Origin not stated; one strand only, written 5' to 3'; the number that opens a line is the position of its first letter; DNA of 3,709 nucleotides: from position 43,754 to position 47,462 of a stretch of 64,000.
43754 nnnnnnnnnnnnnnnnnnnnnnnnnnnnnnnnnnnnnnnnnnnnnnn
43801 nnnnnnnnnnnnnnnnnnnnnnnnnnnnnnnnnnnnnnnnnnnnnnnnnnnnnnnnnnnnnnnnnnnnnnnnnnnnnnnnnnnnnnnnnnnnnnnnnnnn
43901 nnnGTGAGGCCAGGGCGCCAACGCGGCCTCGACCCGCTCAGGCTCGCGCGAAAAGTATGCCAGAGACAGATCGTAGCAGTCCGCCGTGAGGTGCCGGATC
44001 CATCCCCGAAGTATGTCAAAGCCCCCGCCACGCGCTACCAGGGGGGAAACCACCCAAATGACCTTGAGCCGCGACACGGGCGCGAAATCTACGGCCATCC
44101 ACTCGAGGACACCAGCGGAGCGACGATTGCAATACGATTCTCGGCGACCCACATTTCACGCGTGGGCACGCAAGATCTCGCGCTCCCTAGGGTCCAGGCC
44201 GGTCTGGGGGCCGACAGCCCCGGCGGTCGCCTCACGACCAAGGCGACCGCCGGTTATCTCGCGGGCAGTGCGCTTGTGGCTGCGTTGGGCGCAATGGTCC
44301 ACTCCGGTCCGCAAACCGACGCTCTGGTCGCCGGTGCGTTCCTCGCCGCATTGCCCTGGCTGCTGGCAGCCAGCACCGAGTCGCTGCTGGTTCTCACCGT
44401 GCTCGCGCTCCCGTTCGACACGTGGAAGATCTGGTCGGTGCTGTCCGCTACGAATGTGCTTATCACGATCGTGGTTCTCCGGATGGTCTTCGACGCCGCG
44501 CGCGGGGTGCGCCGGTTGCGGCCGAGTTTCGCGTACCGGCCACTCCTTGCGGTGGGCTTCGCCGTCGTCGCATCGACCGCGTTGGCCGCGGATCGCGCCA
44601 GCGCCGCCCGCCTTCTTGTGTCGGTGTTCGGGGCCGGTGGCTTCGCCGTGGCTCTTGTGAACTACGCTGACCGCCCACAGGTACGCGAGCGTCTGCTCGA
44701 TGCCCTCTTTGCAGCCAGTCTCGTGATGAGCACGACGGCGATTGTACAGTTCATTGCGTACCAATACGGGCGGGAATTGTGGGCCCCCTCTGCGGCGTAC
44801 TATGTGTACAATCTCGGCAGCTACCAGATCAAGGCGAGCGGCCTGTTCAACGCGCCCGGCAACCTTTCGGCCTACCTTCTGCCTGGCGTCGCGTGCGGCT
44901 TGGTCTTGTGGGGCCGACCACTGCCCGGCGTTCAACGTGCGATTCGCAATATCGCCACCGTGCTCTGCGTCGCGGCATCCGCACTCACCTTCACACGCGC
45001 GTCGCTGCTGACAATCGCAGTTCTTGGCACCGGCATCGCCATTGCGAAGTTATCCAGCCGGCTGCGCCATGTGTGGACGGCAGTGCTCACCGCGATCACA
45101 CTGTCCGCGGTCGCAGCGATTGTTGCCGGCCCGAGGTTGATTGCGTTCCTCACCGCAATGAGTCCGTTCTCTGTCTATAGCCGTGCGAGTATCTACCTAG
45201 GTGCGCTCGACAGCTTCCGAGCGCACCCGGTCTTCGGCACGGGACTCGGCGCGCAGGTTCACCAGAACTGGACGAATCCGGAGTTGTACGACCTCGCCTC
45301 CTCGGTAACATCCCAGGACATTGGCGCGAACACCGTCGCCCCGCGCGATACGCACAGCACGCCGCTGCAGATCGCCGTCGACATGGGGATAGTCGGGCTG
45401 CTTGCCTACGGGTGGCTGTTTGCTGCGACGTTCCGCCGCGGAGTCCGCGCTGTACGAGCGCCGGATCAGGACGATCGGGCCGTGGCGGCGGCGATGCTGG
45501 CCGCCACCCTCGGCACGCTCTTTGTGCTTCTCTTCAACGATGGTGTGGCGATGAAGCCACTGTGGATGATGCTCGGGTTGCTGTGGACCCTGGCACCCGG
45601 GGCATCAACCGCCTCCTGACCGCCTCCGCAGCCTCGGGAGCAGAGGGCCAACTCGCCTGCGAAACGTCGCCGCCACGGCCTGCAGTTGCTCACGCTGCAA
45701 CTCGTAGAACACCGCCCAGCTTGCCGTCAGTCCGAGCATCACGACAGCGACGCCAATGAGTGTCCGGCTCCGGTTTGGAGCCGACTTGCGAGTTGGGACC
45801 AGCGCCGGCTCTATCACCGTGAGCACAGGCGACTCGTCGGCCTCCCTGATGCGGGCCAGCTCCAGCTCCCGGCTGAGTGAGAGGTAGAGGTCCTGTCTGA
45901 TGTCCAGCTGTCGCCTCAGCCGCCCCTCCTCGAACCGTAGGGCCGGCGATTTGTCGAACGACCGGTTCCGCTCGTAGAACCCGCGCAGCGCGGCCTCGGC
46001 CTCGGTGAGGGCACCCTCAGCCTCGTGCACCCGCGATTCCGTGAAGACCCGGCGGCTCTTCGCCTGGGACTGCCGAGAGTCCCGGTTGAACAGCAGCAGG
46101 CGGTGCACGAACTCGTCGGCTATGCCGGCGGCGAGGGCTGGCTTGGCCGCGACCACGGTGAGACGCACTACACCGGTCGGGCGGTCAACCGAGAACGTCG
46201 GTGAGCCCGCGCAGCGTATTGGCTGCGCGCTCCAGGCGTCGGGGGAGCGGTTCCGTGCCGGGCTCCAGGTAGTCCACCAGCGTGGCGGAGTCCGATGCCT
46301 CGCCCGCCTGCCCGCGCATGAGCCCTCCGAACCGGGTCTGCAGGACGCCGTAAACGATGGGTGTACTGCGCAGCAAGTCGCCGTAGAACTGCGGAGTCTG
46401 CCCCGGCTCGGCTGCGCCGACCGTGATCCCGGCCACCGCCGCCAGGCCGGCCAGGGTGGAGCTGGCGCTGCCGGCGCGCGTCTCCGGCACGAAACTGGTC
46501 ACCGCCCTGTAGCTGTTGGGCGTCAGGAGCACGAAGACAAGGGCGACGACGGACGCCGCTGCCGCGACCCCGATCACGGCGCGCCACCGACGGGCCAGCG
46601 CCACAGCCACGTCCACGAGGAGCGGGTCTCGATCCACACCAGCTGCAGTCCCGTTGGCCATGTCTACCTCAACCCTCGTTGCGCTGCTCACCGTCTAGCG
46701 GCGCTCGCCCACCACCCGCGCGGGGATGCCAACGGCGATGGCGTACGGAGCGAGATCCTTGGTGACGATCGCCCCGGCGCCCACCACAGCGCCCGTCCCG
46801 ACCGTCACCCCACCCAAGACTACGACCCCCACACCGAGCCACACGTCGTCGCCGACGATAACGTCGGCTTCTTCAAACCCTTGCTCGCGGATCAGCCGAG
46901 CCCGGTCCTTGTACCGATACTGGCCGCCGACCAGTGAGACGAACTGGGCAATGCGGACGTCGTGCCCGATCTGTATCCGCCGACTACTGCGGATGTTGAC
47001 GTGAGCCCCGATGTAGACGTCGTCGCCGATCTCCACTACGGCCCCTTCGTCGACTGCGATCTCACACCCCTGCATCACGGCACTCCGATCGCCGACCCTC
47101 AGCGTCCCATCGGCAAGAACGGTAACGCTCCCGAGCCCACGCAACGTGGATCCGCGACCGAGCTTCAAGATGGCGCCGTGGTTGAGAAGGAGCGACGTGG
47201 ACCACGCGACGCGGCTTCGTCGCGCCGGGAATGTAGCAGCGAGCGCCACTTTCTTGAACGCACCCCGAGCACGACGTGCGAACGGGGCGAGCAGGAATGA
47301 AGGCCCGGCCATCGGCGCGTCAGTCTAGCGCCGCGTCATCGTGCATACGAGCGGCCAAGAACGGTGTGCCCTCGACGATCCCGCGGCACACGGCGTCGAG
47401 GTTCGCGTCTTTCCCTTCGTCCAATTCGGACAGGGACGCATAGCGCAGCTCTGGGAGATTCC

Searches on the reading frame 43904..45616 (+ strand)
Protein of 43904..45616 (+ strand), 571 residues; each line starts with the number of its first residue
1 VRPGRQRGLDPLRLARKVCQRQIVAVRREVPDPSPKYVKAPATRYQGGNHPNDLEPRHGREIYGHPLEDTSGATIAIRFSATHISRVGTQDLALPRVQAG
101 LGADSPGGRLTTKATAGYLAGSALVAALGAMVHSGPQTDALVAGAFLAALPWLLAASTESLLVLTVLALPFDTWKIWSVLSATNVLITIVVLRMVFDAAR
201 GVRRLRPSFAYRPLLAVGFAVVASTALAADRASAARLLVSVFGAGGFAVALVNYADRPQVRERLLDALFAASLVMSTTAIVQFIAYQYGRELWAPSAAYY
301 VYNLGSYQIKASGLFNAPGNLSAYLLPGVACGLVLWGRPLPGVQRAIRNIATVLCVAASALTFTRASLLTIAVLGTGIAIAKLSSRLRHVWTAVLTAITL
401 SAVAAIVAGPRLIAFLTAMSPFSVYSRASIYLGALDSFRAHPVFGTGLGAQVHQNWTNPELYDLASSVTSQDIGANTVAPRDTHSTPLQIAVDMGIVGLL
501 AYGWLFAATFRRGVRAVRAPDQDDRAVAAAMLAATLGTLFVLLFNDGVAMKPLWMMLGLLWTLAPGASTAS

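Call 11: search_protein_families(library=pfam, proteins=[window:43904-45616:+], max_evalue=0.01)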
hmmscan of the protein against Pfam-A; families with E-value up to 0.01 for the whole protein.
window:43904-45616:+ (571 aa): 1 family
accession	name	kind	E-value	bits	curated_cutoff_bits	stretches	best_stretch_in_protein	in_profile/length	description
PF04932.20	Wzy_C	-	1.8e-15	57.4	31.7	1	351-502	2-148/149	O-Antigen ligase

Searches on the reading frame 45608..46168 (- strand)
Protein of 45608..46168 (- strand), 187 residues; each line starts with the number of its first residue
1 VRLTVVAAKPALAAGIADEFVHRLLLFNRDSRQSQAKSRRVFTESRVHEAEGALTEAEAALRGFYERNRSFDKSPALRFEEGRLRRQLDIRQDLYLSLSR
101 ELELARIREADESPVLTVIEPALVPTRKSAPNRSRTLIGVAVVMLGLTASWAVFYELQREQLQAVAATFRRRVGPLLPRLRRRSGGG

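Call 10: search_protein_families(library=pfam, proteins=[window:45608-46168:-], max_evalue=0.01)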
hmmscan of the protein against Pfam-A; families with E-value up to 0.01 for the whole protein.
window:45608-46168:- (187 aa): 1 family
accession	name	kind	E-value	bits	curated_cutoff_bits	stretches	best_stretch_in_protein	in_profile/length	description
PF13807.11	GNVR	-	0.00021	21.6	27.7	1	83-153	8-76/82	G-rich domain on putative tyrosine kinase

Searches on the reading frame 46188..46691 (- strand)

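Call 10: search_protein_families(library=pfam, proteins=[window:46188-46691:-], max_evalue=0.01)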
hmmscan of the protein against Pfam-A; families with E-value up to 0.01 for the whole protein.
window:46188-46691:- (168 aa): 2 families
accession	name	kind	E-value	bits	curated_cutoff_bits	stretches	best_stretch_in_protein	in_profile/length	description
PF02706.20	Wzz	-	0.0003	21.5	25.5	1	25-83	5-62/91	Chain length determinant protein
PF09594.16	GT87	-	0.0094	16.2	25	0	14-82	104-177/237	Glycosyltransferase family 87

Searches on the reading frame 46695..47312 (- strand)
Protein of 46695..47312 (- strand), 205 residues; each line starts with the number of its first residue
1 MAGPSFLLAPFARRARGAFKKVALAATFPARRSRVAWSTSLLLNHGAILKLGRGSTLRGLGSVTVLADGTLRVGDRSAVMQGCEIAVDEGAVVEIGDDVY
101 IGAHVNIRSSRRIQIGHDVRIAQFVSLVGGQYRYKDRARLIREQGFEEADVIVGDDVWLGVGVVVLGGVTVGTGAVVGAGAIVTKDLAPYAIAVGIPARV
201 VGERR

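Call 10: search_protein_families(library=pfam, proteins=[window:46698-47312:-], max_evalue=0.01)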
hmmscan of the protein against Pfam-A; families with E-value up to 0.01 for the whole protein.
window:46698-47312:- (205 aa): 2 families
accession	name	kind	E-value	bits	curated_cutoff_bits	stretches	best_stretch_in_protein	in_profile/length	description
PF00132.30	Hexapep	-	4.6e-12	45.5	27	1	150-185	1-36/36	Bacterial transferase hexapeptide (six repeats)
PF14602.12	Hexapep_2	-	1.1e-07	31.9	27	1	151-185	2-34/34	Hexapeptide repeat of succinyl-transferase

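Call 43: search_protein_families(library=ncbifam, proteins=[window:46698-47312:-], max_evalue=0.00001)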
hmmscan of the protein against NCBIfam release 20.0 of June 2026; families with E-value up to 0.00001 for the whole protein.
window:46698-47312:- (205 aa): 30 families (the best 25 are shown)
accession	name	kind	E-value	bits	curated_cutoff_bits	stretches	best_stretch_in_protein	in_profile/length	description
NF007797.0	PRK10502.1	subfamily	2.7e-21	76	192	1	93-204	73-179/183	WcaF family extracellular polysaccharide biosynthesis acetyltransferase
NF007240.0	PRK09677.1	equivalog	3.4e-20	72.3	243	1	81-201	54-181/192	putative lipopolysaccharide biosynthesis O-acetyl transferase WbbJ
NF007076.0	PRK09527.1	equivalog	5e-17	62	347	1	85-203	68-184/203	galactoside O-acetyltransferase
TIGR03308.1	phn_thr-fam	hypoth_equivalog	6.7e-17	62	201.65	1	148-204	106-162/204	phosphonate metabolim protein, transferase hexapeptide repeat family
NF041874.1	EPS_EpsC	equivalog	1e-15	57.9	150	1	92-203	61-166/168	serine O-acetyltransferase EpsC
NF000311.1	Vat_ABCDEFH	equivalog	4.9e-14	52.4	300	1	149-204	109-164/201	Vat family streptogramin A O-acetyltransferase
NF000490.1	chloram_CatB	equivalog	9.3e-14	51.2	350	1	145-204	104-164/210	type B chloramphenicol O-acetyltransferase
TIGR03570.1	NeuD_NnaD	subfamily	1.2e-13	51.2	160.8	1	150-199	153-202/202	NeuD/PglB/VioB family sugar acetyltransferase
NF038307.1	EPS_acetyl_HpsU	equivalog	1.8e-13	50.5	305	1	93-201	72-175/178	hormogonium polysaccharide biosynthesis acetyltransferase HpsU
TIGR04008.1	WcaF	equivalog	1.4e-12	47.9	326.3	1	92-204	71-178/180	colanic acid biosynthesis acetyltransferase WcaF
NF000020.1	stregram_VatE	exception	2.5e-12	46.9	450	1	148-202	113-167/214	streptogramin A O-acetyltransferase Vat(E)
NF000111.1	stregram_VatD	exception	5.5e-12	45.9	400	1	148-203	111-166/209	streptogramin A O-acetyltransferase Vat(D)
NF000101.1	stregram_VatA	exception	1.7e-11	44.2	450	1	149-203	117-171/219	streptogramin A O-acetyltransferase Vat(A)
TIGR03532.1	DapD_Ac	equivalog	1.7e-11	44.2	231.75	1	150-202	160-212/231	2,3,4,5-tetrahydropyridine-2,6-dicarboxylate N-acetyltransferase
NF033468.1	stregram_VatI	exception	4.4e-11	42.9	415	1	149-204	111-166/208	streptogramin A O-acetyltransferase Vat(I)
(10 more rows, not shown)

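Call 55: find_encoding_contigs(protein=window:46695-47312:-, flank=10000, max_places=6)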
Protein window:46695-47312:- (205 aa): no gene with exactly this product is on record in the collection.
